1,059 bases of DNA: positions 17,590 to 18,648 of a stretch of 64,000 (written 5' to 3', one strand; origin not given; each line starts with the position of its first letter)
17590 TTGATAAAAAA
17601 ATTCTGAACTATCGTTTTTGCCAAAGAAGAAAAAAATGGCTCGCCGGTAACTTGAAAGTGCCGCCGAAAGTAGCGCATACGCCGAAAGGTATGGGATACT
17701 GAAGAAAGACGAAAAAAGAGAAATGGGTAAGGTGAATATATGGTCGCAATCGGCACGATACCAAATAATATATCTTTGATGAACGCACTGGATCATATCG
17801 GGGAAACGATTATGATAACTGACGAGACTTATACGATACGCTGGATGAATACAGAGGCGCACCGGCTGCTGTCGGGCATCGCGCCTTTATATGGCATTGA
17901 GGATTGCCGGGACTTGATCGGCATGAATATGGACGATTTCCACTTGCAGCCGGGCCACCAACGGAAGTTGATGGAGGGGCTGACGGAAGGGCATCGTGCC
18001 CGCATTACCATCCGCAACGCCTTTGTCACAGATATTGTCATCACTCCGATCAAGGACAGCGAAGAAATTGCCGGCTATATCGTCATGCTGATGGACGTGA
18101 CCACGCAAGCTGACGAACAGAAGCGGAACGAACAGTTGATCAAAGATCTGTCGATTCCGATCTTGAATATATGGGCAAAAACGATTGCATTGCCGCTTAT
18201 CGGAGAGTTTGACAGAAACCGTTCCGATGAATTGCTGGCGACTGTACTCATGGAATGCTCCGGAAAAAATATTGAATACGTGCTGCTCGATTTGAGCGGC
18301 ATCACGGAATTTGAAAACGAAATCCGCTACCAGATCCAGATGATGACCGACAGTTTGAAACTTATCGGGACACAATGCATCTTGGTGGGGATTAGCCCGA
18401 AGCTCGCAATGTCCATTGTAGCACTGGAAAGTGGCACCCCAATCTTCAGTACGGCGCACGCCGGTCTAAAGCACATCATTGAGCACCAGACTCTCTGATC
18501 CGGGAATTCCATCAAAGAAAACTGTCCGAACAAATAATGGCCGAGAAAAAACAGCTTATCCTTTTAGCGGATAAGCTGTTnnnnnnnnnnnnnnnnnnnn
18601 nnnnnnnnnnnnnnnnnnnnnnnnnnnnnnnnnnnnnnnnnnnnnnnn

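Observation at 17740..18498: Orphan stressosome-type STAS protein with an Aer2-like heme-PAS sensor and no phospho-threonines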

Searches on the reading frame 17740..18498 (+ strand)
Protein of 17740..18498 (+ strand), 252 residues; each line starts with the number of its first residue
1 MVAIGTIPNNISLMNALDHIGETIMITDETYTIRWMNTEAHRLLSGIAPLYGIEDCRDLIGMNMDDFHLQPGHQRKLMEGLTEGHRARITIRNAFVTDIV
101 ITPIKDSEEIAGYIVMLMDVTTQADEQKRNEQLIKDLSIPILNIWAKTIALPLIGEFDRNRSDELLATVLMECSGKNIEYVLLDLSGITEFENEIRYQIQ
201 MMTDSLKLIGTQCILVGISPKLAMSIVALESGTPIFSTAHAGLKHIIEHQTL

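Call 3: search_protein_families(library=pfam, proteins=[window:17740-18495:+], max_evalue=1)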
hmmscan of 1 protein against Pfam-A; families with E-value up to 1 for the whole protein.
window:17740-18495:+ (252 aa): 4 families
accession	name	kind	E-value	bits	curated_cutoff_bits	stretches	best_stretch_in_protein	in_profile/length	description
PF01740.26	STAS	-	3e-06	27.4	22.6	1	149-229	11-91/106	STAS domain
PF08448.16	PAS_4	-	0.0059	17.3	23.1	1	17-123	1-108/110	PAS fold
PF13426.13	PAS_9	-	0.0081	16.9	27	1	23-121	3-102/103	PAS domain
PF13188.13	PAS_8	-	0.035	14.5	21.8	1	15-45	5-35/65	PAS domain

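Call 4: search_protein_families(library=ncbifam, proteins=[window:17740-18495:+], max_evalue=1)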
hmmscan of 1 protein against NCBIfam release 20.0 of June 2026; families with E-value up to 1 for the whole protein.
window:17740-18495:+ (252 aa): 5 families
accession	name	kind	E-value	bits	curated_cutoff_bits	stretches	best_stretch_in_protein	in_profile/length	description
NF052652.1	YtvA_fam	equivalog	2.9e-26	92.5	250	1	93-233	80-230/243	YtvA family blue-light photoreceptor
NF041847.1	transduc_aer2_vibrio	equivalog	3.5e-07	28.8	1200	1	13-138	294-424/804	aerotaxis transducer Aer2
NF033092.0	HK_WalK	equivalog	0.00062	18.5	725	1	13-131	260-373/594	cell wall metabolism sensor histidine kinase WalK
NF046044.1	PnpS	equivalog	0.0013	17.8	400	1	12-129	56-169/390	two-component system histidine kinase PnpS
TIGR02966.1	phoR_proteo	equivalog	0.069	12.2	334.2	1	13-49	8-44/333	phosphate regulon sensor histidine kinase PhoR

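Call 5: search_solved_structures(query=window:17740-18495:+, max_evalue=10, show_alignments=5)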
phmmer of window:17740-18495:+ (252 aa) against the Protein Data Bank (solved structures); distinct sequences matched with E-value up to 10: 22.
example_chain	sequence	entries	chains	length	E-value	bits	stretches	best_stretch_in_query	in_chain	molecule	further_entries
2mwg_A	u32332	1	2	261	9.5e-15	58.3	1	7-233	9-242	Blue-light photoreceptor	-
6qcm_CD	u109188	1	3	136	5.9e-13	52.4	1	132-230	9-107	RsbR protein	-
6qcm_CB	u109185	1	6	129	7.9e-13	52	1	134-230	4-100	RsbR protein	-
6qcm_AB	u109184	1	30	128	9.9e-13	51.7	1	134-230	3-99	RsbR protein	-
7b0u_A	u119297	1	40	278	1.2e-12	51.4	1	131-229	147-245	RsbR protein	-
9o5l_A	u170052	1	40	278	1.4e-12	51.2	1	131-229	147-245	STAS domain-containing protein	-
9o3o_A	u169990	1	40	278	1.8e-12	50.8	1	131-229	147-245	STAS domain-containing protein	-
9o4h_A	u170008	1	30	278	1.9e-12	50.8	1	131-229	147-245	RsbR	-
9o4r_A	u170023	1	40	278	1.9e-12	50.7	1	131-229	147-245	RsbR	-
9o3z_A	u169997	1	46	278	3.4e-12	49.9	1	131-229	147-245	RsbR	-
7o0i_B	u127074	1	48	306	5.8e-12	49.1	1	130-230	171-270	Anti-anti-sigma factor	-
6qcm_AD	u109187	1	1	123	2.9e-11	46.9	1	132-232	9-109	RsbR protein,RsbR protein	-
3vol_A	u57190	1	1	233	1.4e-09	41.3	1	12-134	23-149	Aerotaxis transducer Aer2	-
4hi4_A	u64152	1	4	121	2.3e-08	37.3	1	13-118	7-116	Aerotaxis transducer Aer2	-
7o0i_a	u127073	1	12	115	0.01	18.9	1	176-232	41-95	RsbS, negative regulator of sigma-B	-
6ceq_A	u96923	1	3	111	0.023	17.8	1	22-80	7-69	Methyl-accepting chemotaxis protein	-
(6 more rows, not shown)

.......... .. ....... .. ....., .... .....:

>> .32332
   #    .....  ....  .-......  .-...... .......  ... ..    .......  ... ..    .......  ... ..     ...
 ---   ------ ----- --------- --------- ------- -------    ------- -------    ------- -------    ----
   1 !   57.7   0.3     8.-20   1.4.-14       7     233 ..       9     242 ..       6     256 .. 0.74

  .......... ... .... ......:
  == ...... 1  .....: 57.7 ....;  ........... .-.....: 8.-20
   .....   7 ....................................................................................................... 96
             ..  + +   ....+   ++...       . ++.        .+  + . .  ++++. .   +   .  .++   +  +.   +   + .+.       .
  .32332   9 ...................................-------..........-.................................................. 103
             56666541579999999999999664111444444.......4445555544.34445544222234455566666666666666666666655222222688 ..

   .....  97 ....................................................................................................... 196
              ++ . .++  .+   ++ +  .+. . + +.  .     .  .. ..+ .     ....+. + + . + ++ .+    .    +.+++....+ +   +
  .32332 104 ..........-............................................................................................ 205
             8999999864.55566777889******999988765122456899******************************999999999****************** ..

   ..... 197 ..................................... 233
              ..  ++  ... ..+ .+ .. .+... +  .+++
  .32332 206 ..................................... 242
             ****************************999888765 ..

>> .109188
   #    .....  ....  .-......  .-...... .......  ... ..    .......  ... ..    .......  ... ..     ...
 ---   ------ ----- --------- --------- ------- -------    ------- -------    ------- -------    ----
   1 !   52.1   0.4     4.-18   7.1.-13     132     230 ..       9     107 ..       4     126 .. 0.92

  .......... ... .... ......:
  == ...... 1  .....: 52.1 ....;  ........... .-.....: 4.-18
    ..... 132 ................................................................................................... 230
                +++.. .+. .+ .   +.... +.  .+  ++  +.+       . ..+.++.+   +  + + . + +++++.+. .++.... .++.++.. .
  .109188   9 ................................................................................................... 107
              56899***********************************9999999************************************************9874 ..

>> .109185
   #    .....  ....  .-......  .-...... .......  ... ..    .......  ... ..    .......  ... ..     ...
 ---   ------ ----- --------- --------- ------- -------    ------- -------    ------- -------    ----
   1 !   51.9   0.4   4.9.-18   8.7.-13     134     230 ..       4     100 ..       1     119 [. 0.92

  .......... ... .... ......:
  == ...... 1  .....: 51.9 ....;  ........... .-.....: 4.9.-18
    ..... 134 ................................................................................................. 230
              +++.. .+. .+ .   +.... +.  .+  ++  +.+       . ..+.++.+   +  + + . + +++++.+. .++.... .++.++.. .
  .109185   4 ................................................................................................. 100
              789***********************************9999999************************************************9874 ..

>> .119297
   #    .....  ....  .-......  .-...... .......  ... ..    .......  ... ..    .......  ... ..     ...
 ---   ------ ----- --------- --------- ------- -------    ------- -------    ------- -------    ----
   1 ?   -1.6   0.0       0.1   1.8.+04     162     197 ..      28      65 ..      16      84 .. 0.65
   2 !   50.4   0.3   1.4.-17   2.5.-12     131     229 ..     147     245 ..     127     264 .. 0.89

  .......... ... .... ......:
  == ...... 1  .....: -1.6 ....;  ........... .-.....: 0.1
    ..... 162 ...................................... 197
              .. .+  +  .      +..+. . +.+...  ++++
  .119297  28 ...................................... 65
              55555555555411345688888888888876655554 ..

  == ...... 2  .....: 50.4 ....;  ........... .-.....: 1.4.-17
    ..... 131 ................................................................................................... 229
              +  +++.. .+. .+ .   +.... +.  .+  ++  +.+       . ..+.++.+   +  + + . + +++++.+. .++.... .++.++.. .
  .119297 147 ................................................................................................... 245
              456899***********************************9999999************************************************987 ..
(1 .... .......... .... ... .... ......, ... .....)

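Call 7: find_homologous_proteins(query=window:17740-18495:+, max_evalue=0.001)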
Query window:17740-18495:+ (252 aa): 188 proteins with E <= 0.001 among 585 candidates; the best 120 are listed.
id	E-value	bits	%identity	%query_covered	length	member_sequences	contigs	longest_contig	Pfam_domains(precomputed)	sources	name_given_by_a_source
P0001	3.4e-144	497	90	100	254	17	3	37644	PF01740.27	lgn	-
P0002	2.8e-138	477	86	100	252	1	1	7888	PF01740.27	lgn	-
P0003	9.2e-138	476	85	100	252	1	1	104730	PF01740.27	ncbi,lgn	-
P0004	7.1e-135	466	83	100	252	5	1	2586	PF01740.27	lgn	-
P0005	1.2e-131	456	84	99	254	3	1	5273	PF01740.27,PF08448.17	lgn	-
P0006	1.4e-124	433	79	99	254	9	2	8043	PF01740.27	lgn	-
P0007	8.4e-122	423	79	99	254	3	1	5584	PF01740.27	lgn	-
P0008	2.2e-121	422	78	99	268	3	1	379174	PF01740.27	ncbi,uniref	ncbi:STAS domain-containing protein [Planococcus sp. 1R117A]|uniref:STAS domain-containing protein n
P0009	1.3e-119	416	76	100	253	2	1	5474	PF01740.27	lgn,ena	-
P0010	3.3e-118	412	76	99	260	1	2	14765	PF01740.27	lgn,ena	-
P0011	5.9e-118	411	76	99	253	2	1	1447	-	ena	-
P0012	6.7e-118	411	74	100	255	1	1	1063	PF01740.27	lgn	-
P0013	8.0e-118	410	76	99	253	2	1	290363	PF01740.27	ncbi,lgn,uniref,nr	ncbi:anti-anti-sigma regulatory factor [Planomicrobium soli]|uniref:Anti-anti-sigma regulatory facto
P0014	1.9e-117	409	75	99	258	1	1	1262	PF01740.27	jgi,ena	-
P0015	4.6e-117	408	80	90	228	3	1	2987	PF01740.27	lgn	-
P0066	1.0e-89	318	57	100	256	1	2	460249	PF01740.27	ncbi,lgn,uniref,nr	ncbi:anti-anti-sigma regulatory factor [Peribacillus deserti]|uniref:Anti-anti-sigma regulatory fact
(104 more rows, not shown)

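Call 16: find_encoding_contigs(protein=window:17740-18498:+, flank=10000, max_places=4)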
Protein window:17740-18498:+ (252 aa): no gene with exactly this product is on record in the collection.

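Call 18: find_encoding_contigs(protein=P0003, flank=10000, max_places=2)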
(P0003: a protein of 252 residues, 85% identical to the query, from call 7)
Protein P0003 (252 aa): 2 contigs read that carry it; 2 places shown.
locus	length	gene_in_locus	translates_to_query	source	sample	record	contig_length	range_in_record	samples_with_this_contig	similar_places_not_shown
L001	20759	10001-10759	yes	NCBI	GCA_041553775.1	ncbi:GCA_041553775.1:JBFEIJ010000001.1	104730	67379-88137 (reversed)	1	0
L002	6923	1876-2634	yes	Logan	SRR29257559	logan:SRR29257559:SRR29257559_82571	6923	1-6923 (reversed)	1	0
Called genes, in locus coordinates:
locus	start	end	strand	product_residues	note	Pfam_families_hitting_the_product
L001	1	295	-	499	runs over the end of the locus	PF02028:BCCT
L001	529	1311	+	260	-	-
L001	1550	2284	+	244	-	PF13618:Gluconate_2-dh3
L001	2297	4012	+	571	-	PF00732:GMC_oxred_N, PF05199:GMC_oxred_C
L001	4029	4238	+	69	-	PF02416:TatA_B_E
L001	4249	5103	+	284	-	PF00902:TatC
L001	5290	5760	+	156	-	PF00583:Acetyltransf_1, PF13673:Acetyltransf_10, PF13508:Acetyltransf_7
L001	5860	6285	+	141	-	PF00293:NUDIX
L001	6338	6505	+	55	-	-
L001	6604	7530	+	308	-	PF01544:CorA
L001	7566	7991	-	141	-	-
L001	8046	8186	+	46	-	-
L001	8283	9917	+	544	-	PF02463:SMC_N (faint), PF03193:RsgA_GTPase (faint), PF13555:AAA_29 (faint), PF00005:ABC_tran, PF00350:Dynamin_N (faint), PF13304:AAA_21 (weak), PF12848:ABC_tran_Xtn, PF00005:ABC_tran, +2 more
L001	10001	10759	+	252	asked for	PF01740:STAS (weak)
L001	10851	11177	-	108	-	PF01638:HxlR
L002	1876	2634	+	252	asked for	PF01740:STAS (weak)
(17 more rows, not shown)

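Call 19: find_encoding_contigs(protein=P0066, flank=10000, max_places=2)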
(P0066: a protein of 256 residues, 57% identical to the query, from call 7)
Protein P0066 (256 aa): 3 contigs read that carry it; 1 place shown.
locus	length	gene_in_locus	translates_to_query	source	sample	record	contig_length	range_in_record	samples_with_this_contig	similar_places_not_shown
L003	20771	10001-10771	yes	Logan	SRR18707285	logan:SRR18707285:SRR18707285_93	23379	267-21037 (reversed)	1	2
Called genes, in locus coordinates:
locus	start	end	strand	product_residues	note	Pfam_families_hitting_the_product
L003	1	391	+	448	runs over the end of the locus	PF02386:TrkH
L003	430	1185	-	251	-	PF03734:YkuD, PF01471:PG_binding_1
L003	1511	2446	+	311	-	PF01368:DHH, PF02833:DHHA2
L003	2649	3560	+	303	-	PF00005:ABC_tran, PF13304:AAA_21 (weak)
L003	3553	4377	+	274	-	PF01061:ABC2_membrane, PF12679:ABC2_membrane_2, PF12730:ABC2_membrane_4 (weak), PF12698:ABC2_membrane_3 (weak)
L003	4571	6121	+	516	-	PF12708:Pect-lyase_RHGA_epim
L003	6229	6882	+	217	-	PF20730:YetF_N, PF04239:DUF421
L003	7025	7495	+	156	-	-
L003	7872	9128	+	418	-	PF00512:HisKA, PF02518:HATPase_c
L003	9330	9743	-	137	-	-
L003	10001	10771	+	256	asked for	PF01740:STAS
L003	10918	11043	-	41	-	-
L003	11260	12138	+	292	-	PF01590:GAF (weak), PF13185:GAF_2 (weak), PF01740:STAS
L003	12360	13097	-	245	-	PF09580:Spore_YhcN_YlaJ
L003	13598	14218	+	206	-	PF00293:NUDIX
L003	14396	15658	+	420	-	PF01476:LysM, PF23446:LysM1_NFP_LYK (faint), PF23473:LysM3_LYK4_5 (faint), PF01476:LysM, PF00704:Glyco_hydro_18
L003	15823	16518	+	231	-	PF00072:Response_reg, PF00486:Trans_reg_C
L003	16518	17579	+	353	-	PF02518:HATPase_c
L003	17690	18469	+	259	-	PF00005:ABC_tran, PF13304:AAA_21 (faint)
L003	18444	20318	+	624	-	PF02687:FtsX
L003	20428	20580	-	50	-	-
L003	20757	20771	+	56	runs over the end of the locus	-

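Call 22: predict_structure(alignment_id=A1)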
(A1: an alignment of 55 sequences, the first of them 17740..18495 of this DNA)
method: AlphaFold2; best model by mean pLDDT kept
length: 252 residues; sequences in the alignment: 55
mean_pLDDT: 83.6   pTM: 0.50
mean pLDDT of the five models: 83.6, 82.0, 78.0, 78.0, 76.3
residues with pLDDT >= 90: 82; 70-90: 130; 50-70: 38; < 50: 2
segments of 3 or more residues with pLDDT < 50: none
pLDDT, mean of each block of 10 residues (from residue 1): 81 90 92 95 90 91 91 86 86 88 89 91 77 55 85 73 83 90 82 75 90 85 61 81 88 66
secondary structure, 60 per line:
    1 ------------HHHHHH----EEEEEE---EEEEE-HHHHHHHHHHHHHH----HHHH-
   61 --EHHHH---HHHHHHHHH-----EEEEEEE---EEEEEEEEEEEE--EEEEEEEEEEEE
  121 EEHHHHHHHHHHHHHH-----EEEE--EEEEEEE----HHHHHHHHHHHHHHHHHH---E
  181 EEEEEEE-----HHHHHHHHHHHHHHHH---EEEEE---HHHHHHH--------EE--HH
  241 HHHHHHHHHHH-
elements in order: H13-18 E23-28 E32-36 H38-51 H56-59 H64-67 H71-79 E85-91 E95-106 E109-122 H123-136 E142-145 E148-154 H159-176 E180-187 H193-208 E212-216 H220-226 H239-251

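Call 25: fold_search(model_id=the predicted structure, library=pdb)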
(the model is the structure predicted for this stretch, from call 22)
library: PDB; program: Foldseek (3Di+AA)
matches with E <= 10: 1586; with E <= 0.001: 121
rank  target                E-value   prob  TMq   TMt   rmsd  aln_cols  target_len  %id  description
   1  2mwg_MODEL_1_A        1.2e-13  1.00  0.44  0.43   9.2       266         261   25  Full-Length Solution Structure Of YtvA, a LOV-Photoreceptor Protein and Regulator of Bacterial Stress Response (released 2016-05-25)
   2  3vol                  6.4e-10  1.00  0.41  0.71   3.4       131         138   29  X-ray Crystal Structure of PAS-HAMP Aer2 in the CN-bound Form (released 2012-05-23)
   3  4hi4_A                1.1e-08  1.00  0.37  0.74   3.5       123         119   28  Crystal structure of the 5-coordinate ferric heme-binding PAS domain of Aer2 from P. aeruginosa (released 2013-01-09)
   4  7b0u_0                2.6e-08  1.00  0.47  0.43   2.2       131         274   25  Stressosome complex from Listeria innocua (released 2021-12-01)
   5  6ceq_A                4.8e-07  1.00  0.35  0.76   2.1       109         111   25  The Aer2 Receptor from Vibrio cholerae is a Dual PAS-Heme Oxygen Sensor (released 2018-05-16)
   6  6jhk_A                2.3e-06  1.00  0.41  0.85   1.9       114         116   18  Crystal Structure of Bacillus subtilis RsbS (released 2019-09-11)
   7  7o0i_1                3.1e-06  1.00  0.42  0.80   2.4       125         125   24  Vibrio vulnificus stressosome (released 2022-04-13)
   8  6qcm_A                4.0e-06  1.00  0.41  0.84   2.2       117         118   20  Cryo em structure of the Listeria stressosome (released 2019-08-21)
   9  6jhk_B                4.5e-06  1.00  0.40  0.84   2.2       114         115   19  Crystal Structure of Bacillus subtilis RsbS (released 2019-09-11)
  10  8a7h_A                6.1e-06  1.00  0.35  0.26  18.3       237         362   14  Crystal structure of a chimeric LOV-Histidine kinase SB2F1-I66R mutant (light state; asymmetrical variant, trigonal fo (released 2024-01-10)
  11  9a5d_A                1.0e-05  1.00  0.33  0.16  13.0       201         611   10  Integrative model of WALK-YYCH by crosslinking MS and deep learning (released 2024-09-18)
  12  8a52_A                1.1e-05  1.00  0.34  0.25  18.1       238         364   13  Crystal structure of a chimeric LOV-Histidine kinase SB2F1 (asymmetrical variant, trigonal form with long c-axis) (released 2023-12-27)
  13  8a6x_B                1.4e-05  1.00  0.35  0.25  19.0       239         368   14  Crystal structure of a chimeric LOV-Histidine kinase SB2F1 (asymmetrical variant, trigonal form with long c axis) (released 2024-01-10)
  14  3zxn_A                1.5e-05  1.00  0.41  0.83   2.2       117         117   15  Moorella thermoacetica RsbS S58E (released 2012-02-22)
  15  8a36_A                1.5e-05  1.00  0.35  0.58   4.9       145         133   18  Crystal structure of PpSB1-LOV-K117E mutant (dark state), monoclinic form (released 2023-07-05)
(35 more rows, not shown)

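Call 45: find_related_loci(query=A1, collection=viral_contigs, flank=10000)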
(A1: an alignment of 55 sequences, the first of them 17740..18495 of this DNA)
Query A1 (252 aa) in viral_contigs; peptide patterns used: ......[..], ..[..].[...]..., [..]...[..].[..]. (x = any residue, [..] = any of these).
63 stretches matched a pattern, but none encodes a relative of the query by tblastn (E <= 1e-3).
